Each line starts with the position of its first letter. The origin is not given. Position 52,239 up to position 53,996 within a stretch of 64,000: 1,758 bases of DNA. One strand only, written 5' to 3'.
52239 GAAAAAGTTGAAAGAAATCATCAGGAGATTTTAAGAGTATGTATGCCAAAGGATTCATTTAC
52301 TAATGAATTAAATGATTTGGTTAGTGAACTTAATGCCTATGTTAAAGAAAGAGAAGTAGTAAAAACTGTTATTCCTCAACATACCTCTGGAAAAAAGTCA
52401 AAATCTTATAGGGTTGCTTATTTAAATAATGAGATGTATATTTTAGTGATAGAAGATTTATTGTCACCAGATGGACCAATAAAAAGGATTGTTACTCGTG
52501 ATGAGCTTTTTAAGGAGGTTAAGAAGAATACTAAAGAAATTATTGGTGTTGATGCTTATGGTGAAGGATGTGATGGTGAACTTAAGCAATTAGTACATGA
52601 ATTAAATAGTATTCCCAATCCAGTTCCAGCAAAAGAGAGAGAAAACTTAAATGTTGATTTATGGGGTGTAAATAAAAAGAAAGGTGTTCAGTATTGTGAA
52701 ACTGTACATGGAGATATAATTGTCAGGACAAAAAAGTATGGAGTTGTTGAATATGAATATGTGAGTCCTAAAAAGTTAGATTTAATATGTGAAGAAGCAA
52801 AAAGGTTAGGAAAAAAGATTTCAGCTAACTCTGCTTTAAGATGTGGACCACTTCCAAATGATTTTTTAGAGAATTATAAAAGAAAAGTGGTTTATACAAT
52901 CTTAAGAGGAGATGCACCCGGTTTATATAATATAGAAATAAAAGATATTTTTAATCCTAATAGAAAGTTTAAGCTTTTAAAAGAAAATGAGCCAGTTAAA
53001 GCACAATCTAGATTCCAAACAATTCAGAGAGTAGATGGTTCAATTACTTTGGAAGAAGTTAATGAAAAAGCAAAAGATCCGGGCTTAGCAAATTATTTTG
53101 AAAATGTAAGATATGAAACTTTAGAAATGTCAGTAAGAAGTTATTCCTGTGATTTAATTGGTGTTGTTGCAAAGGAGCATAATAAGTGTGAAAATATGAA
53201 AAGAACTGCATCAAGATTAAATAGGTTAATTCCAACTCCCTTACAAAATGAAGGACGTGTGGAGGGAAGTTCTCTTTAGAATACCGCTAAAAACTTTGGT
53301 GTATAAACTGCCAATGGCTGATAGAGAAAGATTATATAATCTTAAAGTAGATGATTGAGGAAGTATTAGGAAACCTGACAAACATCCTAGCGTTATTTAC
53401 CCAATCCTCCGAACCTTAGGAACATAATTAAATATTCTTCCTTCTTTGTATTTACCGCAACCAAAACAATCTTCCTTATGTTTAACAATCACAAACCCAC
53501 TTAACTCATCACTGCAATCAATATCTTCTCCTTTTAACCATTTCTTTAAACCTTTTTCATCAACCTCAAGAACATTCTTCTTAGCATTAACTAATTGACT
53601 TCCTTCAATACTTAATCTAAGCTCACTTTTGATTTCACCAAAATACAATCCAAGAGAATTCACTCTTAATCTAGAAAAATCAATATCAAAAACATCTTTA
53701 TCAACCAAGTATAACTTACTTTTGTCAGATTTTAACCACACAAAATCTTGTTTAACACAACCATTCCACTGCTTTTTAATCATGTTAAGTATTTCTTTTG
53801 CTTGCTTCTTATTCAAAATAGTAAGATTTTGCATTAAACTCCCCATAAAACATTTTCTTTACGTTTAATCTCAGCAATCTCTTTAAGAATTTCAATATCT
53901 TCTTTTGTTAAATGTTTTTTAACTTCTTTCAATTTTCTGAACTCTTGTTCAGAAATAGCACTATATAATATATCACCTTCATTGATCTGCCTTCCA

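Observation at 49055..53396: Compositionally distinct three-gene island of unknown function (candidate novel conflict or signalling system)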

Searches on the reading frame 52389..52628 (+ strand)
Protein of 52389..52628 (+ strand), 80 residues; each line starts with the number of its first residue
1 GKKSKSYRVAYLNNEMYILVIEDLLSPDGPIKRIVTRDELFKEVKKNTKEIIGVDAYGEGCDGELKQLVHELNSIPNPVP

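Call 54: predict_structure(alignment_id=A2)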
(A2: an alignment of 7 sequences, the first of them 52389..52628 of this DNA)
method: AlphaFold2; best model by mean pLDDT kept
length: 80 residues; sequences in the alignment: 7
mean_pLDDT: 89.0   pTM: 0.77
mean pLDDT of the five models: 89.0, 88.8, 87.5, 86.7, 86.6
residues with pLDDT >= 90: 57; 70-90: 16; 50-70: 7; < 50: 0
segments of 3 or more residues with pLDDT < 50: none
pLDDT, mean of each block of 10 residues (from residue 1): 89 92 92 96 93 87 85 78
secondary structure, 60 per line:
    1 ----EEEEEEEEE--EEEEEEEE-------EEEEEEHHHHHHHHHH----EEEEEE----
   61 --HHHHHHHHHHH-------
elements in order: E5-13 E16-23 E31-36 H37-46 E51-56 H63-73

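Call 57: fold_search(model_id=the predicted structure, library=pdb)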
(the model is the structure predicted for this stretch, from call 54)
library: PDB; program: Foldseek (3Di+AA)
matches with E <= 10: 1182; with E <= 0.001: 0
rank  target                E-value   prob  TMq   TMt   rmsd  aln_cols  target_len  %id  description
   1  2gtd_A                2.7e-02  0.98  0.54  0.22   4.1        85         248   14  Crystal Structure of a Type III Pantothenate Kinase: Insight into the Catalysis of an Essential Coenzyme A Biosyntheti (released 2006-08-01)
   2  3bf3_C                3.5e-02  0.95  0.47  0.19   4.2        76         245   17  Type III pantothenate kinase from Thermotoga maritima complexed with product phosphopantothenate (released 2008-06-24)
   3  9r2l_A                3.5e-02  0.87  0.44  0.28   9.5       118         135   10  De novo designed N37 protein fold (released 2025-05-14)
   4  3hrg                  3.5e-02  0.69  0.38  0.17   5.5        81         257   12  Crystal structure of Bacteroides thetaiotaomicron BT_3980, protein with actin-like ATPase fold and unknown function (NP_ (released 2009-06-23)
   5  8dgc_E                4.9e-02  0.41  0.35  0.09   6.5        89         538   15  Avs3 bound to phage PhiV-1 terminase (released 2022-08-03)
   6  2oce                  6.3e-02  0.99  0.61  0.09   4.1        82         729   10  Crystal structure of Tex family protein PA5201 from Pseudomonas aeruginosa (released 2007-01-02)
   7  6s84_C                6.3e-02  0.90  0.49  0.21   9.6        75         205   11  TsaBDE complex from Thermotoga maritima (released 2019-07-17)
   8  3bzk                  7.2e-02  0.98  0.59  0.09   3.7        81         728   14  Crystal Structure of the Tex protein from Pseudomonas aeruginosa, crystal form 2 (released 2008-04-08)
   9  8wt6_B                7.2e-02  0.84  0.49  0.16   7.4        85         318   15  Cryo-EM structure of the IS621 recombinase in complex with bridge RNA, donor DNA, and target DNA in the pre-strand exc (released 2024-06-26)
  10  6s84_F                7.7e-02  0.89  0.49  0.22   9.7        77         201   13  TsaBDE complex from Thermotoga maritima (released 2019-07-17)
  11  7asn_M                7.7e-02  0.84  0.47  0.36   4.9        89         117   19  Staphylococcus aureus 50S after 30 minutes incubation a 37C (released 2021-11-17)
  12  9mxq_B                7.7e-02  0.60  0.37  0.12   5.8        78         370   14  Cryo-EM Structure of HIV-1 Reverse Transcriptase p66 Homodimer (released 2025-09-10)
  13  8wt9_B                9.3e-02  0.80  0.50  0.17   7.3        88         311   15  Cryo-EM structure of the IS621 recombinase in complex with bridge RNA, donor DNA, and target DNA in the post-strand ex (released 2024-06-26)
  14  2gel_A                1.1e-01  0.92  0.55  0.24   4.0        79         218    8  2.05A crystal structure of Salmonella typhimurium YeaZ, form B (released 2006-08-01)
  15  5oee_B                1.1e-01  0.84  0.50  0.13   4.6        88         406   10  Structure of large terminase from the thermophilic bacteriophage D6E (Crystal form 3) (released 2017-10-11)
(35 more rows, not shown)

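Call 76: search_solved_structures(query=A2, max_evalue=10, show_alignments=2)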
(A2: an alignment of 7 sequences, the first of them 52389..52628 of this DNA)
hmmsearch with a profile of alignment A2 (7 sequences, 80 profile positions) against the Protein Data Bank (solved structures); distinct sequences matched with E-value up to 10: 22.
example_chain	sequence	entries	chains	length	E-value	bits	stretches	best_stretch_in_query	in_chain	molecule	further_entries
8k7m_C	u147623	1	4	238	0.6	13.4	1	30-67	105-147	De novo design protein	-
5ap6_A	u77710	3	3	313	1.8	11.9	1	3-75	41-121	DUAL SPECIFICITY PROTEIN KINASE TTK | MONOPOLAR SPINDLE KINASE 1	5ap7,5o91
5eh0_A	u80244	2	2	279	1.9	11.8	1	3-76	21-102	Dual specificity protein kinase TTK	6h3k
4js8_A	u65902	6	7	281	1.9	11.8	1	3-76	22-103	Dual specificity protein kinase TTK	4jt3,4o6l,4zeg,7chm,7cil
7chn_A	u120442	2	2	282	1.9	11.8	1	3-76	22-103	Dual specificity protein kinase TTK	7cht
7cja_A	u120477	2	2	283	2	11.8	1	3-76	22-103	Dual specificity protein kinase TTK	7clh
4d2s_A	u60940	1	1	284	2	11.7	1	3-76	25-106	DUAL SPECIFICITY PROTEIN KINASE TTK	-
6n6o_A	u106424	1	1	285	2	11.7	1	3-76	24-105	Dual specificity protein kinase TTK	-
6tn9_A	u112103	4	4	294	2.1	11.7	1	3-76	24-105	Dual specificity protein kinase TTK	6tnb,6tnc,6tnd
6b4w_A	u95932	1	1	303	2.2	11.6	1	3-76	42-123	Dual specificity protein kinase TTK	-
2x9e_A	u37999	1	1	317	2.4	11.5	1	3-76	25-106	DUAL SPECIFICITY PROTEIN KINASE TTK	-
5n7v_A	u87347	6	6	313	2.4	11.5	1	3-76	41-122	Dual specificity protein kinase TTK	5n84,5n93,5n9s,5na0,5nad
3cek_A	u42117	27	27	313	2.4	11.5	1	3-76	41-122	Dual specificity protein kinase TTK | Dual specificity protein kinase TTK or monopolar spindle 1 kinase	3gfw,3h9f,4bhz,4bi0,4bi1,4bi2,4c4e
3vqu_A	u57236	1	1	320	2.5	11.4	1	3-76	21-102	Dual specificity protein kinase TTK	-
3w1f_A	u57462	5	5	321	2.5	11.4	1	3-76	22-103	Dual specificity protein kinase TTK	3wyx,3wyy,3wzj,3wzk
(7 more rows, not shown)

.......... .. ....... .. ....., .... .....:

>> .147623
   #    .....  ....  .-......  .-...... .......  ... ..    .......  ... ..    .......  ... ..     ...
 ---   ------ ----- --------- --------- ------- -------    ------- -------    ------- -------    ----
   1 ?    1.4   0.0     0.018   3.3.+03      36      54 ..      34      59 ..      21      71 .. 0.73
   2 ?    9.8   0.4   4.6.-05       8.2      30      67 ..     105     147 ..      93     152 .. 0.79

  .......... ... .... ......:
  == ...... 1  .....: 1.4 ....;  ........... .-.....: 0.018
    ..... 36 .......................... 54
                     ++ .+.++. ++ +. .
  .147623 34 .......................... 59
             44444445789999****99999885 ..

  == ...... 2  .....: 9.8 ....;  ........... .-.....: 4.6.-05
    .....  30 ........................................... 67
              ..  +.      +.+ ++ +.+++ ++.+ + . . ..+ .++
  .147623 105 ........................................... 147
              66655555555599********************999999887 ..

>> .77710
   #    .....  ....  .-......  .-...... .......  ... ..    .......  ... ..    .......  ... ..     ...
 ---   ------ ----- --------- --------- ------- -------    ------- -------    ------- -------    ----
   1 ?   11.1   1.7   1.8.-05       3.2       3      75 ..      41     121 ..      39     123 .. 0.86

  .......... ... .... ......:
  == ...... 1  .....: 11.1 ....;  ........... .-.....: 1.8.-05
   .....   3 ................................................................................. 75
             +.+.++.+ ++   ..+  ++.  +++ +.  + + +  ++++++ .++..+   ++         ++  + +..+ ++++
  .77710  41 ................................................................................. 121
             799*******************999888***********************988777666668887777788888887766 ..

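Call 78: fold_search(model_id=the predicted structure, library=viral)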
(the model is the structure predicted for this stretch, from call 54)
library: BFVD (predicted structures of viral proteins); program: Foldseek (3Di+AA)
matches with E <= 10: 1304; with E <= 0.001: 0
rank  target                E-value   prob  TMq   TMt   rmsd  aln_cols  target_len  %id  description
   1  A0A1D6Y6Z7            6.1e-03  0.98  0.46  0.29   9.9        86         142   15  (no name in the UniProt tables at hand)
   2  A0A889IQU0            1.1e-02  0.69  0.36  0.23  15.1       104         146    8  (no name in the UniProt tables at hand)
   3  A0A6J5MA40            1.5e-02  0.99  0.51  0.28   3.4        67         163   15  Uncharacterized protein [uncultured Caudovirales phage]
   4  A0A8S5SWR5            2.0e-02  1.00  0.56  0.51   3.1        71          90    6  Uncharacterized protein [Siphoviridae sp. ctZHD14]
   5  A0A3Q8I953            2.0e-02  0.96  0.39  0.47   4.6        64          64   12  (no name in the UniProt tables at hand)
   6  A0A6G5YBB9            2.1e-02  0.92  0.39  0.39   5.4        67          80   16  (no name in the UniProt tables at hand)
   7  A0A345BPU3            2.2e-02  0.99  0.56  0.54   3.1        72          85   11  (no name in the UniProt tables at hand)
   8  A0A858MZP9            2.4e-02  0.96  0.45  0.41   4.8        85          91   13  (no name in the UniProt tables at hand)
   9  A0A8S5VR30            2.5e-02  0.99  0.59  0.58   3.6        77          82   16  (no name in the UniProt tables at hand)
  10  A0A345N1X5            2.9e-02  0.97  0.48  0.45   3.5        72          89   14  (no name in the UniProt tables at hand)
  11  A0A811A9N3            2.9e-02  0.85  0.47  0.11   4.7        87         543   20  (no name in the UniProt tables at hand)
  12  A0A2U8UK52            3.3e-02  0.94  0.44  0.52   4.4        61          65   15  (no name in the UniProt tables at hand)
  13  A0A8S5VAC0            3.5e-02  0.95  0.51  0.54   4.6        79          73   14  Uncharacterized protein (Fragment) [Siphoviridae sp. ct6HQ3]
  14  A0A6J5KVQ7            3.5e-02  0.84  0.38  0.48   4.0        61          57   13  Uncharacterized protein [uncultured Caudovirales phage]
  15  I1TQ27                3.5e-02  0.38  0.33  0.19  14.4       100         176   18  (no name in the UniProt tables at hand)
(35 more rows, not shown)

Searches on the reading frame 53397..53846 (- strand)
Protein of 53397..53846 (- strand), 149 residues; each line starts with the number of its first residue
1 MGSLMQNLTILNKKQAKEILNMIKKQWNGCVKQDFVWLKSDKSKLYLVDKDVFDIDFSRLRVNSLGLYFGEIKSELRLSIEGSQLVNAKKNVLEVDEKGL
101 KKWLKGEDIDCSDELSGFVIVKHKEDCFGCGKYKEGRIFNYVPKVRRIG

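Call 3: search_protein_families(library=pfam, proteins=[window:53397-53846:-], max_evalue=1)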
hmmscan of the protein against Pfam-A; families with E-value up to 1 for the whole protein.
window:53397-53846:- (149 aa): 2 families
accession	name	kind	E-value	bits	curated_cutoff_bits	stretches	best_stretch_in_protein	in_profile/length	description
PF13636.12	Methyltranf_PUA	-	3.9e-13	49.7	27.6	1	101-148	2-49/49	RNA-binding PUA-like domain of methyltransferase RsmF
PF17126.11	RsmF_methylt_CI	-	0.09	13.3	27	1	40-74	16-48/61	RsmF rRNA methyltransferase first C-terminal domain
